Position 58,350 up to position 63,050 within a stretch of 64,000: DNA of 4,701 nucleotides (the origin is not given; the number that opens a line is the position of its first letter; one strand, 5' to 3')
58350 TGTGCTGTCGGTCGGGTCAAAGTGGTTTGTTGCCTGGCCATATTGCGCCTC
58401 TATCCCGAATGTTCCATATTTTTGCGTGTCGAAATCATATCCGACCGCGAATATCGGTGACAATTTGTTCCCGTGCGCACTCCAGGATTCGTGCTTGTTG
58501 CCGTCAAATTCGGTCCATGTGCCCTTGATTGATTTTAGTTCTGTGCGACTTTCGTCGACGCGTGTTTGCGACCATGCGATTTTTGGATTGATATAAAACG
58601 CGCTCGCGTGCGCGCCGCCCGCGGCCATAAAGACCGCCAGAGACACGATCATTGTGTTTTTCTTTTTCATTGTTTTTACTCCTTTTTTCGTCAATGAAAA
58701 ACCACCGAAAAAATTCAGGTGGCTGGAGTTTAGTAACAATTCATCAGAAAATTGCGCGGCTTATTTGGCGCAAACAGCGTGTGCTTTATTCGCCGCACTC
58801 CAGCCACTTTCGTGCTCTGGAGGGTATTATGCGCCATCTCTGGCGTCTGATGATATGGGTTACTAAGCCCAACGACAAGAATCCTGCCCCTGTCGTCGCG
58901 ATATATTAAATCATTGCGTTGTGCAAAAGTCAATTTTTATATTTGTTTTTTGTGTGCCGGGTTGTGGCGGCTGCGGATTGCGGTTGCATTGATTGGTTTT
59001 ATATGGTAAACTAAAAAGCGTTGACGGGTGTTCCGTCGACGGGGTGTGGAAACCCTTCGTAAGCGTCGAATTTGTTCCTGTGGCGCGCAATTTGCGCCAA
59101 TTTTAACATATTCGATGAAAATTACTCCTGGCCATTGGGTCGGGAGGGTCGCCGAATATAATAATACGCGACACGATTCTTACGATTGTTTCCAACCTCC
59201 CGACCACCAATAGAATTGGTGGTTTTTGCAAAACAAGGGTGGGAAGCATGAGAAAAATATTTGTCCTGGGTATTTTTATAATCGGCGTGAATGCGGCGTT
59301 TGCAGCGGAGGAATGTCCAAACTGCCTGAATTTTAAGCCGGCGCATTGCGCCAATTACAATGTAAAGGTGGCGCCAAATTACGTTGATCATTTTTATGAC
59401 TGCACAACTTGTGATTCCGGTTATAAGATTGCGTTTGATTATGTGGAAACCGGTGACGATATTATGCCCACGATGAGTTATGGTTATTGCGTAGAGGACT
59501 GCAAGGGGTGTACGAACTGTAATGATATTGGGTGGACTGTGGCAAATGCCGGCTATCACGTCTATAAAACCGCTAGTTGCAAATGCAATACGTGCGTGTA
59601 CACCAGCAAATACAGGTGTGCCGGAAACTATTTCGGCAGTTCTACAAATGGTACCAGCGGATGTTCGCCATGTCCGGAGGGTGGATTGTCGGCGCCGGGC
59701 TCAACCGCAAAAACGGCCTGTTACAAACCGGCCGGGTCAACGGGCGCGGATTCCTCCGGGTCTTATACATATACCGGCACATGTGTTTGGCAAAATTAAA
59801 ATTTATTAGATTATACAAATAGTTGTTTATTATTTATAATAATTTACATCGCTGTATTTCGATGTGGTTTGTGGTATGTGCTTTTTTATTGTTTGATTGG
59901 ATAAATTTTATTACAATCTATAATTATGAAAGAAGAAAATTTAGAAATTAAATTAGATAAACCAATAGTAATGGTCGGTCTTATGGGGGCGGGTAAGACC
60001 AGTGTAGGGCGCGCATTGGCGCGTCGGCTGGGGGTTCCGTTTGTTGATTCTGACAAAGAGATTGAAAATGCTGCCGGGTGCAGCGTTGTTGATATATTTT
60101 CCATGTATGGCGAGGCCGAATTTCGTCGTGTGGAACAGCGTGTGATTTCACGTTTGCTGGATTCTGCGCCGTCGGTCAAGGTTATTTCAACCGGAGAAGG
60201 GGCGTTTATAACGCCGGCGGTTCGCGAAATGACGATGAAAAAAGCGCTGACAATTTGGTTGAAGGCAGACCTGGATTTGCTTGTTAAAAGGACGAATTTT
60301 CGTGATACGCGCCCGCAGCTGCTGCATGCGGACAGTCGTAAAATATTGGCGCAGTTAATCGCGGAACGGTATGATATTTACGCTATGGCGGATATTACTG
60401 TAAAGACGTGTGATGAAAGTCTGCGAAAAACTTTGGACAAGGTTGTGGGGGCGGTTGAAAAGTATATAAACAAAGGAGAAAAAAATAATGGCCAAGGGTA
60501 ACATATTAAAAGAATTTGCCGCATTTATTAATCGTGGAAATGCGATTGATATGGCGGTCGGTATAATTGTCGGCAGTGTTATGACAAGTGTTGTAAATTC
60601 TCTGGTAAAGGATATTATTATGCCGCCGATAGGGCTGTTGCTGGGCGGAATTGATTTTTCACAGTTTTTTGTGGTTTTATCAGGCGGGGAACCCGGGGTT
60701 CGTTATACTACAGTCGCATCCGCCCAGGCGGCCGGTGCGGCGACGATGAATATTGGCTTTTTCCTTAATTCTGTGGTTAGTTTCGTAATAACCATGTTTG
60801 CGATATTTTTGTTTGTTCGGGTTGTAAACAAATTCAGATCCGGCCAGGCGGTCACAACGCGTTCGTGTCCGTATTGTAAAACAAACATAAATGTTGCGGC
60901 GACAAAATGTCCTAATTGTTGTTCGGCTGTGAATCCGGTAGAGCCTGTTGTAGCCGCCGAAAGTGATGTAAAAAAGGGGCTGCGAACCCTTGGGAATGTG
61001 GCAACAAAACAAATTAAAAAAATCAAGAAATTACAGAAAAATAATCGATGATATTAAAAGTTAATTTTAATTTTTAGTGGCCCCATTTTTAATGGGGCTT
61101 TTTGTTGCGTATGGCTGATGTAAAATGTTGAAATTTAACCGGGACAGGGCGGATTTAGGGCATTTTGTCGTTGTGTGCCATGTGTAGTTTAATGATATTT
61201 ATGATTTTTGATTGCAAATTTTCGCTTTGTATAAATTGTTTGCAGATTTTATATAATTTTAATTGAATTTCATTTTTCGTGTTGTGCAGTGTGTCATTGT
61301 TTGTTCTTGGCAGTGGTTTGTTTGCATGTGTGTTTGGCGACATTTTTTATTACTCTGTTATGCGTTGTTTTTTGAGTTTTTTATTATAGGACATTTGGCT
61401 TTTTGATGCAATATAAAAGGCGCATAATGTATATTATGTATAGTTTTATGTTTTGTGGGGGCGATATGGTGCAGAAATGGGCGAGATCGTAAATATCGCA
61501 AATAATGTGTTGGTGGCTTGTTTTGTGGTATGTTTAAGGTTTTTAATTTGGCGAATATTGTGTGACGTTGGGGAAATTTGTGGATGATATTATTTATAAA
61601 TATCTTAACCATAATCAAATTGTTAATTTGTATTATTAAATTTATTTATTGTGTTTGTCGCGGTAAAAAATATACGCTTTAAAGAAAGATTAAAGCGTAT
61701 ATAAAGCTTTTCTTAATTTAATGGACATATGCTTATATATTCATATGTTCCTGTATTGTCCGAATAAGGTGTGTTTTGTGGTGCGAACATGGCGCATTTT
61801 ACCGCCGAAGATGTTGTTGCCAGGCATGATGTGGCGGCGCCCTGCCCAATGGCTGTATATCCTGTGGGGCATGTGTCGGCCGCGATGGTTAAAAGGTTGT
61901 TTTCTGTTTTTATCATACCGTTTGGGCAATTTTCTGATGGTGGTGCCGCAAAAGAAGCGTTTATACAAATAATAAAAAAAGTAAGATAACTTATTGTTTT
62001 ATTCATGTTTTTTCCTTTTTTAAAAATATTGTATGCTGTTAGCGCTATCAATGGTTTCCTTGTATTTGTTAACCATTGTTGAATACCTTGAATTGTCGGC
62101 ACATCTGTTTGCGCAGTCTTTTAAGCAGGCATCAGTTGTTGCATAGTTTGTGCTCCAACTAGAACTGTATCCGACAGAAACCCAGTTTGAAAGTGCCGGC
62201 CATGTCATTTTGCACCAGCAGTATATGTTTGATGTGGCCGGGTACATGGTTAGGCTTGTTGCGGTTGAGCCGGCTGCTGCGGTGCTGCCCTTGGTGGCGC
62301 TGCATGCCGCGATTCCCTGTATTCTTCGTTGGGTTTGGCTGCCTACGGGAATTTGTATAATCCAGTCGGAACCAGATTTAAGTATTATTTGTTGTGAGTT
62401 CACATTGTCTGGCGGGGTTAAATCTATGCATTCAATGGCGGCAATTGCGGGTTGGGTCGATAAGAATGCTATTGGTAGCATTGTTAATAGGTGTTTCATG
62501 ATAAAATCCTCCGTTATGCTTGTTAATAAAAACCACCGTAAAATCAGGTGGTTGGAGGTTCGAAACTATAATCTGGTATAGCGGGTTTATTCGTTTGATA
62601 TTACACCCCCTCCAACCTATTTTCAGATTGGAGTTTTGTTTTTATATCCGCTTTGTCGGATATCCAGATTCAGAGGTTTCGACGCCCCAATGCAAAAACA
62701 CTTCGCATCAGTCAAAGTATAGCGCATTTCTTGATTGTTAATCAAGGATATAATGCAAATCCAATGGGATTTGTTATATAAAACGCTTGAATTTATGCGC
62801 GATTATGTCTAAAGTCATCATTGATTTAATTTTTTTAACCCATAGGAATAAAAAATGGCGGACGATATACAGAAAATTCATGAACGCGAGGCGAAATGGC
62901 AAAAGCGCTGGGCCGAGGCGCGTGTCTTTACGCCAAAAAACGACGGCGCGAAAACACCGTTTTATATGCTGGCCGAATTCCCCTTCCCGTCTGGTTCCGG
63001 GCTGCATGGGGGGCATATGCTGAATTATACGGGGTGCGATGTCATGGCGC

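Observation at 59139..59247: Five-copy structured 5' leader RNA motif in front of outer-membrane and secreted Cys-rich protein genes, with compensatory base changes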

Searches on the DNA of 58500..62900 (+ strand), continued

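Call 56: search_with_rna_model(model_id=R2, sources=[window, L012, L013, L014, L015, L016, L017, L018, L019, L020, L021, L022, L023, L024, L025, L026, L027, L028, L029, L030, L031, L032, L033, L034, L035, L036, L037, L038, L039, L040, L041, L042, L043, L044, L045, L046, L047, L048, L049, L050, L051, L052, L053, L054, L055, L056, L057, L058, L059, L060, L061, L062, L063, L064, L065, L066, L067, L068, L069, L070, L071, L072, L073, L074, L075, L076, L077, L078, L079, L080, L081, L082, L083, L084, L085, L086, L087, L088, L089, L004, L003], max_evalue=0.01, make_alignment=true)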
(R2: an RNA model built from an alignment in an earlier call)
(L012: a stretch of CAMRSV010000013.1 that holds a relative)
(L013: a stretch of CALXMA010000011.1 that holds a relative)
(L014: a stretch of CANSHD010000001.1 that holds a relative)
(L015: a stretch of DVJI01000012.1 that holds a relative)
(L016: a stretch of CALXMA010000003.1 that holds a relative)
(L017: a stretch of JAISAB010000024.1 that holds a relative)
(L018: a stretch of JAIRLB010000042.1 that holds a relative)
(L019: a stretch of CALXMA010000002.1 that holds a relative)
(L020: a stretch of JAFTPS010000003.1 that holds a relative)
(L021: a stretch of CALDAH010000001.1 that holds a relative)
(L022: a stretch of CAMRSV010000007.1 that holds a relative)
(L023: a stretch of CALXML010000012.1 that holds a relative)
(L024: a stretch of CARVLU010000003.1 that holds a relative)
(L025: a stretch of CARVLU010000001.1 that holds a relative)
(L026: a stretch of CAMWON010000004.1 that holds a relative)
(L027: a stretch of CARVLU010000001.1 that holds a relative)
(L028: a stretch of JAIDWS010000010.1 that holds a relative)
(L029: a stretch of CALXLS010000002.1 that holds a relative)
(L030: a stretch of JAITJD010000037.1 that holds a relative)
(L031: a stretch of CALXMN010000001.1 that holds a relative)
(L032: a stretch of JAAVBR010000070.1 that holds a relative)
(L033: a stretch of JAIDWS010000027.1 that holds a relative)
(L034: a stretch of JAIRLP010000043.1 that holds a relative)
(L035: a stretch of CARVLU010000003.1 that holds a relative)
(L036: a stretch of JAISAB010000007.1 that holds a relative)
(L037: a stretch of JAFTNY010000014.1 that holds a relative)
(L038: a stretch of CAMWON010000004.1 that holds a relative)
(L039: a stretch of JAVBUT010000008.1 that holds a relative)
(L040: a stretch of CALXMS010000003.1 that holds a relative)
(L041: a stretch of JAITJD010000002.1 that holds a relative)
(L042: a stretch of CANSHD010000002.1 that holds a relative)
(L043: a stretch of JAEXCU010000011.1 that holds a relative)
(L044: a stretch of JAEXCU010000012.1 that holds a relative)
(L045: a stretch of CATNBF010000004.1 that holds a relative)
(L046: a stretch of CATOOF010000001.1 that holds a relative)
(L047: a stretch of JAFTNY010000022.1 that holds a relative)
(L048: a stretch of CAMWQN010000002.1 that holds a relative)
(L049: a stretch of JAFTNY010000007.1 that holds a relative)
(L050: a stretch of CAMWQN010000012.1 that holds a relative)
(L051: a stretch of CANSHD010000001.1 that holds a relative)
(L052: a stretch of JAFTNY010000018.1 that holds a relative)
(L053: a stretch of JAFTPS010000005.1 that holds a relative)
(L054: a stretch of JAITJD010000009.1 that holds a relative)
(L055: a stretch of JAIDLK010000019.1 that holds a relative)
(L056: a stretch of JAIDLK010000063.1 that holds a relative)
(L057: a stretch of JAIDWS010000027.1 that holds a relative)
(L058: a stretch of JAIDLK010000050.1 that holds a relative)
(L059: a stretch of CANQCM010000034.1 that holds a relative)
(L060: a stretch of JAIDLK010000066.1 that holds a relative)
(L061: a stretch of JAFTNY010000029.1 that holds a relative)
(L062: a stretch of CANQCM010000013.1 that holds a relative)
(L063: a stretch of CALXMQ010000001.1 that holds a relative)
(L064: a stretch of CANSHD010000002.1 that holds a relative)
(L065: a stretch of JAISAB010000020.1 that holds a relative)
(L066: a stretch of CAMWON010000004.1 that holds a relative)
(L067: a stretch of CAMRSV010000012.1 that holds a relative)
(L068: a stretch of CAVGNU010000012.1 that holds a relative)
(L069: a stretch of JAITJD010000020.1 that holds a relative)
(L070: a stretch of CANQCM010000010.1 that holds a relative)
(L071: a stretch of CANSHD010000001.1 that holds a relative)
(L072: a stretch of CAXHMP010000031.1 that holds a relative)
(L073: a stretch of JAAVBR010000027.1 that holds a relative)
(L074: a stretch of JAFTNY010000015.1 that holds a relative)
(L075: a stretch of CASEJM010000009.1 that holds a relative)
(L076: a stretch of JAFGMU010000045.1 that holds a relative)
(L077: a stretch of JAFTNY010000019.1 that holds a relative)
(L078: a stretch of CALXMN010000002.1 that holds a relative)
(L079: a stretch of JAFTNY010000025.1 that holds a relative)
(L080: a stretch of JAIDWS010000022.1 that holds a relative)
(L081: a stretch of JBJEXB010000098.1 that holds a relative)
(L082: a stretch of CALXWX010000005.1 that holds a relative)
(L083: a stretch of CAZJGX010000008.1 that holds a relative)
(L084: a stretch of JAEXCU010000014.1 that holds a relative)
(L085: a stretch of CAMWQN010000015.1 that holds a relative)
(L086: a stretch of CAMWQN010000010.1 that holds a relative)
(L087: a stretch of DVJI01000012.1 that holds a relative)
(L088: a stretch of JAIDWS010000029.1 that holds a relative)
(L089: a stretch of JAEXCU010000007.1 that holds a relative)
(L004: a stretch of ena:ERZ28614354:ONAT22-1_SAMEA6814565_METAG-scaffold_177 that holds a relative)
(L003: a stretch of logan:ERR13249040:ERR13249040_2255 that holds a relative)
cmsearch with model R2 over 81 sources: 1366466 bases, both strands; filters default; matches with E-value up to 0.01: 135.
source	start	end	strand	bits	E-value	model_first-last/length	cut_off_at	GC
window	59138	59227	+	97.4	5.5e-19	1-89/89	no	0.47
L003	2533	2623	+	96.3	9.8e-19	1-89/89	no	0.47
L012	9891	9981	+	93.2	5.1e-18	1-89/89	no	0.47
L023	9615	9701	+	93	5.6e-18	1-89/89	no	0.39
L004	9882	9968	+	93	5.6e-18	1-89/89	no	0.39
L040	9629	9717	+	91.5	1.3e-17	1-89/89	no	0.43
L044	7011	7098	+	88.7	5.6e-17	1-89/89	no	0.47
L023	657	745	+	87.6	9.8e-17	1-89/89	no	0.39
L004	924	1012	+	87.6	9.8e-17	1-89/89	no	0.39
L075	1596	1686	+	86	2.3e-16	1-89/89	no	0.42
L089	2464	2552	+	85.9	2.4e-16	1-89/89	no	0.44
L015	9691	9778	+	85.9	2.5e-16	1-89/89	no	0.48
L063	9707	9794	+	85.9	2.5e-16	1-89/89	no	0.48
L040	7852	7940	-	84.9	4.1e-16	1-89/89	no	0.43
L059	8196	8284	+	84.7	4.5e-16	1-89/89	no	0.4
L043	16730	16819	-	83.2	1e-15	1-89/89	no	0.48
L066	9721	9809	+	81.9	2e-15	1-89/89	no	0.44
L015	17925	18013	-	81.7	2.2e-15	1-89/89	no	0.42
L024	11095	11183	-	81.3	2.8e-15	1-89/89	no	0.42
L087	9693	9782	+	80.9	3.5e-15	1-89/89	no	0.48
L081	238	326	+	80.5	4.2e-15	1-89/89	no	0.45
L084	18550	18637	-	80.2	5.1e-15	1-89/89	no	0.4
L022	10545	10636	+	79.4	7.5e-15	1-89/89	no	0.38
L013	9883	9969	+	78.9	9.8e-15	1-89/89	no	0.44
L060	3688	3777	+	78.9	9.9e-15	1-89/89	no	0.46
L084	9542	9630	+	78.2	1.4e-14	1-89/89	no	0.46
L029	9611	9702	+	77.3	2.3e-14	1-89/89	no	0.45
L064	9591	9679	+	77.2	2.5e-14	1-89/89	no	0.45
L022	9517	9607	+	77.1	2.6e-14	1-89/89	no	0.42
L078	17818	17905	-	76.8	3.1e-14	1-89/89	no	0.42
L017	5119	5207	-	75.2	7.1e-14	1-89/89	no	0.47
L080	9584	9675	+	74.2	1.2e-13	1-89/89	no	0.46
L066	18919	19008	-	73.2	2.1e-13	1-89/89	no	0.39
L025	9883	9974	+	73.1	2.2e-13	1-89/89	no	0.46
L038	9679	9766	+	72.3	3.2e-13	1-89/89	no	0.43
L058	5587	5675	+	72.1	3.7e-13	1-89/89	no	0.43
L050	5579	5667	+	72.1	3.7e-13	1-89/89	no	0.43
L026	16403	16489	-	72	3.9e-13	1-89/89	no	0.4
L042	15798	15884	-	72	3.9e-13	1-89/89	no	0.4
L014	9482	9570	-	71.8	4.4e-13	1-89/89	no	0.42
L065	2465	2553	+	71.6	4.7e-13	1-89/89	no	0.52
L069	4920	5019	+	71.6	4.8e-13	1-89/89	no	0.5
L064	19659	19748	-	71.3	5.7e-13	1-89/89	no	0.4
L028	2008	2098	-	70.3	9.6e-13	1-89/89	no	0.47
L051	9647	9734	+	70.2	9.8e-13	1-89/89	no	0.4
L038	15967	16055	-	69.7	1.3e-12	1-89/89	no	0.42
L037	9604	9694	+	69.4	1.5e-12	1-89/89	no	0.41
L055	1126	1213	+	68.4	2.6e-12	1-89/89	no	0.42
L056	8255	8342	+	68.4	2.6e-12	1-89/89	no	0.42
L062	515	604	+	66.6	6.8e-12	1-89/89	no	0.41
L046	9630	9715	+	65.7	1.1e-11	1-89/89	no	0.41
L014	9881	9971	+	65.5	1.2e-11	1-89/89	no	0.45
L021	9682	9776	+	65.4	1.3e-11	1-89/89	no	0.44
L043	8424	8514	+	64.9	1.7e-11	1-89/89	no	0.4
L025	16555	16644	-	64.8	1.8e-11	1-89/89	no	0.43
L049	5469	5559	+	64.7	1.8e-11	1-89/89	no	0.42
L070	9599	9692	+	64.4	2.2e-11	1-89/89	no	0.4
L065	1869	1956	-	64.3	2.3e-11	1-89/89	no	0.44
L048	9714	9802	+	64.2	2.4e-11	1-89/89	no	0.44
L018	4511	4598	+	64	2.7e-11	1-89/89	no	0.41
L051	13666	13753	-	63.9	2.8e-11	1-89/89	no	0.44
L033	16559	16649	+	63.8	2.9e-11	1-89/89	no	0.43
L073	219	304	+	63.5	3.4e-11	1-89/89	no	0.44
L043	15610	15695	+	63.3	3.9e-11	1-89/89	no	0.48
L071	12438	12525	+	62.5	6e-11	1-89/89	no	0.44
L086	4280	4368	-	62.4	6.3e-11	1-89/89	no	0.38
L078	9880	9967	+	61.7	9.3e-11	1-89/89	no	0.42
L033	9883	9973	+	61.6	9.4e-11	1-89/89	no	0.45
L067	9659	9772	+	61.6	9.5e-11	1-89/89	no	0.46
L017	9735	9823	+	61.3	1.1e-10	1-89/89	no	0.44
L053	606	692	+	60.4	1.8e-10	1-89/89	no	0.41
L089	1886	1973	-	60.2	2e-10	1-89/89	no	0.43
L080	6331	6424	+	59.7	2.6e-10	1-89/89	no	0.39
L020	3729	3821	+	59.4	3e-10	1-89/89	no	0.41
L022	13935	14024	-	59.4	3e-10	1-89/89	no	0.41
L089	7818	7919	-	58.1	6.2e-10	1-89/89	no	0.45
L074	7121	7222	-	57.5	8.4e-10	1-89/89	no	0.38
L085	9549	9638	+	57.2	9.9e-10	1-89/89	no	0.41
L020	9658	9748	+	56.4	1.5e-09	1-89/89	no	0.42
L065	9613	9703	+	55.6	2.3e-09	1-89/89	no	0.52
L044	9682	9788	+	55.3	2.7e-09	1-89/89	no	0.5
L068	2604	2711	+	54.9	3.4e-09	1-89/89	no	0.43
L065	18582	18687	+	54.5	4.1e-09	1-89/89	no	0.49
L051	13402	13493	-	54.2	4.8e-09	1-89/89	no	0.38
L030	16634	16737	+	54.1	5.2e-09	1-89/89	no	0.49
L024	9721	9811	+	53.4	7.5e-09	1-89/89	no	0.43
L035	10878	10966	-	53.4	7.6e-09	1-89/89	no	0.36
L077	7620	7711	+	53.4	7.6e-09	1-89/89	no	0.4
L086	8151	8252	+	53.1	8.6e-09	1-89/89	no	0.44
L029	11058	11168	+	52.7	1.1e-08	1-89/89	no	0.46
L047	1139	1247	+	52.7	1.1e-08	1-89/89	no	0.46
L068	6376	6469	+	51.2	2.4e-08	1-89/89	no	0.45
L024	15371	15463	-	51.1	2.5e-08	1-89/89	no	0.49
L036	9551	9652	+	50.8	2.9e-08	1-89/89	no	0.52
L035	10616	10706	-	49.4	6.2e-08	1-89/89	no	0.37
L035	9764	9868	+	49.1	7.2e-08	1-89/89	no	0.41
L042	9580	9692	+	49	7.5e-08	1-89/89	no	0.54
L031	9647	9751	+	48.7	9.2e-08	1-89/89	no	0.46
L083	8699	8805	+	48.2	1.2e-07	1-89/89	no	0.47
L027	12972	13064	-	48.1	1.2e-07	1-89/89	no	0.45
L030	373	468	-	47.9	1.4e-07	1-89/89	no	0.47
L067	12283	12391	-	47.8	1.4e-07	1-89/89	no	0.5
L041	9732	9818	+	47.7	1.5e-07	1-89/89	no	0.49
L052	2188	2292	+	47.5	1.7e-07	1-89/89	no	0.5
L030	9332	9426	+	46.3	3.2e-07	1-89/89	no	0.48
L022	17437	17550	+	45.5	5e-07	1-89/89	no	0.49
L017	20218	20323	+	45.4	5.2e-07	1-89/89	no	0.44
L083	12674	12763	+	45.1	6e-07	1-89/89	no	0.38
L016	9660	9770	+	44.6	7.9e-07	1-89/89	no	0.45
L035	18544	18650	+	44.6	8e-07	1-89/89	no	0.49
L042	8565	8676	-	44.3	9.1e-07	1-89/89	no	0.54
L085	3969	4060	-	44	1.1e-06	1-89/89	no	0.43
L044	8380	8474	-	43.9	1.1e-06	1-89/89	no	0.37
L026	9640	9752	+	43.8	1.2e-06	1-89/89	no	0.55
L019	9675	9788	+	43.5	1.4e-06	1-89/89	no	0.49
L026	8624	8735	-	43.5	1.4e-06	1-89/89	no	0.55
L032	2781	2899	+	43.2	1.6e-06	1-89/89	no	0.5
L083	3526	3632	+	43.2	1.7e-06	1-89/89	no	0.49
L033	14069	14173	-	41.4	4.3e-06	1-89/89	no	0.48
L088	9634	9746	+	40.1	8.6e-06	1-89/89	no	0.45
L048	13841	13949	+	39.4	1.3e-05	1-89/89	no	0.5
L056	11674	11758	-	36.6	5.5e-05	1-89/89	no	0.38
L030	13644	13736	-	36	7.4e-05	1-89/89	no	0.43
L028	2432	2537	+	35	0.00013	1-89/89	no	0.49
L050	9152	9243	+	31.5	0.00082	1-89/89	no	0.4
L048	13517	13610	+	30.7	0.0012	1-89/89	no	0.4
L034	1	63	+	30.6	0.0013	28-89/89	5'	0.41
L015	17948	18035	+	28.5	0.0041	1-89/89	no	0.39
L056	11903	11980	-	28.3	0.0044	1-89/89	no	0.5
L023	635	723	-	28.1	0.0049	1-89/89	no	0.37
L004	902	990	-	28.1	0.0049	1-89/89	no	0.37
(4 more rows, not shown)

Alignment A7: 135 matches aligned to the model, 166 columns, each read 5' to 3' on its own strand. Consensus structure (alignment columns), stored with it:
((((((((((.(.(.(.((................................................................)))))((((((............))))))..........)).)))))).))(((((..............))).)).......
